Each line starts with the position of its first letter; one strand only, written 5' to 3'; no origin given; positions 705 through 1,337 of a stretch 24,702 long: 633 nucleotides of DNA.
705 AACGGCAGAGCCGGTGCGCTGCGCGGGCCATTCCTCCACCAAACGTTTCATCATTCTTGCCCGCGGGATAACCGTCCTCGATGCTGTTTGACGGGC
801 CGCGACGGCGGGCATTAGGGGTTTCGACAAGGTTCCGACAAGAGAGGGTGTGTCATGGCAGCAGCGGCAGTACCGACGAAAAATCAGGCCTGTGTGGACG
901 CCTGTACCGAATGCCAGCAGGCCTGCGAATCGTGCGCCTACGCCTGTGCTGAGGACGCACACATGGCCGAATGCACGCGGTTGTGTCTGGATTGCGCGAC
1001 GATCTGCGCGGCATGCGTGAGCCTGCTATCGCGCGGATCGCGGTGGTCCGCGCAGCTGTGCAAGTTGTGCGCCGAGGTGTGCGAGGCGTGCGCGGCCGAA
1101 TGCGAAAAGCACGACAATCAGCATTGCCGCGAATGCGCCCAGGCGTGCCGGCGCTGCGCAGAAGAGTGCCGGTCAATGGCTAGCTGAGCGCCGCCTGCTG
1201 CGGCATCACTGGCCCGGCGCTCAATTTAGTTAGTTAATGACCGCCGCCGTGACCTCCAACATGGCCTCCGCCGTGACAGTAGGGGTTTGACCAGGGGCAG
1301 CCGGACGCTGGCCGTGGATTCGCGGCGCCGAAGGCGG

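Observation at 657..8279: Conserved ~55-nt sequence present twice (657-712 and 8222-8279), each upstream of a small gene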

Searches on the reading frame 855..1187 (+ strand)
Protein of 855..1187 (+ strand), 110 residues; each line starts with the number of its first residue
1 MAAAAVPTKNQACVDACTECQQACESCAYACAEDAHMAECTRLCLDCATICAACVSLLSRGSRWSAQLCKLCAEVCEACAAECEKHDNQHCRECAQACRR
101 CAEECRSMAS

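Call 15: search_protein_families(library=pfam, proteins=[window:855-1187:+], max_evalue=0.01)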
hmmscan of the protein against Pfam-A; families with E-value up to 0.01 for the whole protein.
window:855-1187:+ (110 aa): 1 family
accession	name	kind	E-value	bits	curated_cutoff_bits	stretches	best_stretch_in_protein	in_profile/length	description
PF03860.21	DUF326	-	9.6e-11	41.7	20.4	2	89-106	2-19/21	Domain of Unknown Function (DUF326)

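Call 24: find_encoding_contigs(protein=window:855-1187:+, flank=3000, max_places=10)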
Protein window:855-1187:+ (110 aa): 22 contigs read that carry it; 6 places shown.
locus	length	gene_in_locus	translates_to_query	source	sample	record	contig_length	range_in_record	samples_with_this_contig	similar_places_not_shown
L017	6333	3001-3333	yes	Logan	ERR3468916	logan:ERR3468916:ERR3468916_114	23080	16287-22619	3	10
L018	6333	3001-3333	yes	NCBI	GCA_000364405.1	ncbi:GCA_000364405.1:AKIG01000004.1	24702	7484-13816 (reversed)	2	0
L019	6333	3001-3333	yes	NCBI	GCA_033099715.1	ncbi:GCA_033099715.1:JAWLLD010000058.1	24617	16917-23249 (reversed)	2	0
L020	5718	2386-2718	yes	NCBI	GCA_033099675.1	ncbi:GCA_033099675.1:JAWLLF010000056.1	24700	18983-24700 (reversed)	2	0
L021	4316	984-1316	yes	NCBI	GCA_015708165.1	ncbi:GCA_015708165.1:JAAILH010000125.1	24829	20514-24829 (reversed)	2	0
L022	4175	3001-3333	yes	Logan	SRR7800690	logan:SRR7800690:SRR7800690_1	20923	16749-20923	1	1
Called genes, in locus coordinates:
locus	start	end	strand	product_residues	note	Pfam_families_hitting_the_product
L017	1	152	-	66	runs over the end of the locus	-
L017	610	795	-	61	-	-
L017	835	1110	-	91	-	-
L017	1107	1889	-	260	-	PF00142:Fer4_NifH (weak), PF01656:CbiA, PF10609:ParA (faint), PF13614:AAA_31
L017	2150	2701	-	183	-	-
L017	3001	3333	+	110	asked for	-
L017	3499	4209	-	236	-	PF06912:DUF1275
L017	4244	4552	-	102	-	PF13453:Zn_ribbon_TFIIB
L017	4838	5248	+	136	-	-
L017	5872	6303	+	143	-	PF26327:LpqS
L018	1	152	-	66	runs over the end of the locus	-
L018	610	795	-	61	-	-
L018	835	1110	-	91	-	-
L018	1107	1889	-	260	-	PF00142:Fer4_NifH (weak), PF01656:CbiA, PF10609:ParA (faint), PF13614:AAA_31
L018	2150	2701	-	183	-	-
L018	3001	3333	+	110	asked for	-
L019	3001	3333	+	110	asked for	-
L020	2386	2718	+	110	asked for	-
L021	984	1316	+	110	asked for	-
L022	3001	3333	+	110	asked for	-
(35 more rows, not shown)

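Call 43: find_homologous_proteins(query=window:855-1187:+, max_evalue=1e-10)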
Query window:855-1187:+ (110 aa): 282 proteins with E <= 1e-10 among 360 candidates; the best 120 are listed.
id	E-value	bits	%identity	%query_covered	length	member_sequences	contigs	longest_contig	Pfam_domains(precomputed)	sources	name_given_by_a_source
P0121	1.9e-36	142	100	65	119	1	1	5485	PF03860.22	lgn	-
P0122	5.9e-33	131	63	98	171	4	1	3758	PF03860.22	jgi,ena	-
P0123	8.0e-31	124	63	100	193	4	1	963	PF03860.22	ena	-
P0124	2.8e-30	123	65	93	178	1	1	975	PF03860.22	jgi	-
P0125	4.0e-28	116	60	100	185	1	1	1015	PF03860.22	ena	-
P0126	3.6e-27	112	53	100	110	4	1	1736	PF03860.22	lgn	-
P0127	6.4e-27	112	52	100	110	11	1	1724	PF03860.22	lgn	-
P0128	2.0e-26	110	59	91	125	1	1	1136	PF03860.22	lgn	-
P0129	2.9e-26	110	57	100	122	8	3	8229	PF03860.22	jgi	jgi:hypothetical protein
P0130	5.2e-26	109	53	100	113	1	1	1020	PF03860.22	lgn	-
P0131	7.3e-26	108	58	94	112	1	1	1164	PF03860.22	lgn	-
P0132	1.1e-24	104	58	93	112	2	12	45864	PF03860.22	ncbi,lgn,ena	-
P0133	1.3e-24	104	61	72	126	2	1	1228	PF03860.22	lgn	-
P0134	1.9e-24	104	57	86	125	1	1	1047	PF03860.22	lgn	-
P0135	2.6e-24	103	53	95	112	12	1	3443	PF03860.22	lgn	-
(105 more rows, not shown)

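Call 44: find_encoding_contigs(protein=P0121, flank=5000, max_places=4)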
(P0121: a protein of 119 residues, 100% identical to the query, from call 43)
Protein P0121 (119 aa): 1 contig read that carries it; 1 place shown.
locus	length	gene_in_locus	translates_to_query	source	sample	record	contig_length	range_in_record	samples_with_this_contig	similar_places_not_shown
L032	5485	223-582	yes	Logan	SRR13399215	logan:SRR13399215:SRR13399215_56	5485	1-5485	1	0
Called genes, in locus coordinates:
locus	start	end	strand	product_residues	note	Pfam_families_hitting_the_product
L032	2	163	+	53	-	?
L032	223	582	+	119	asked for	PF03860:Csp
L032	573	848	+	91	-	PF18495:VbhA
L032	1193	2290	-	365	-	PF13730:HTH_36 (faint)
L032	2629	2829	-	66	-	-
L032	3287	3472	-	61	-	-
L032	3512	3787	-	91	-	-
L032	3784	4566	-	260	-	PF00142:Fer4_NifH (weak), PF01656:CbiA, PF10609:ParA (faint), PF13614:AAA_31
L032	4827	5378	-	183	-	-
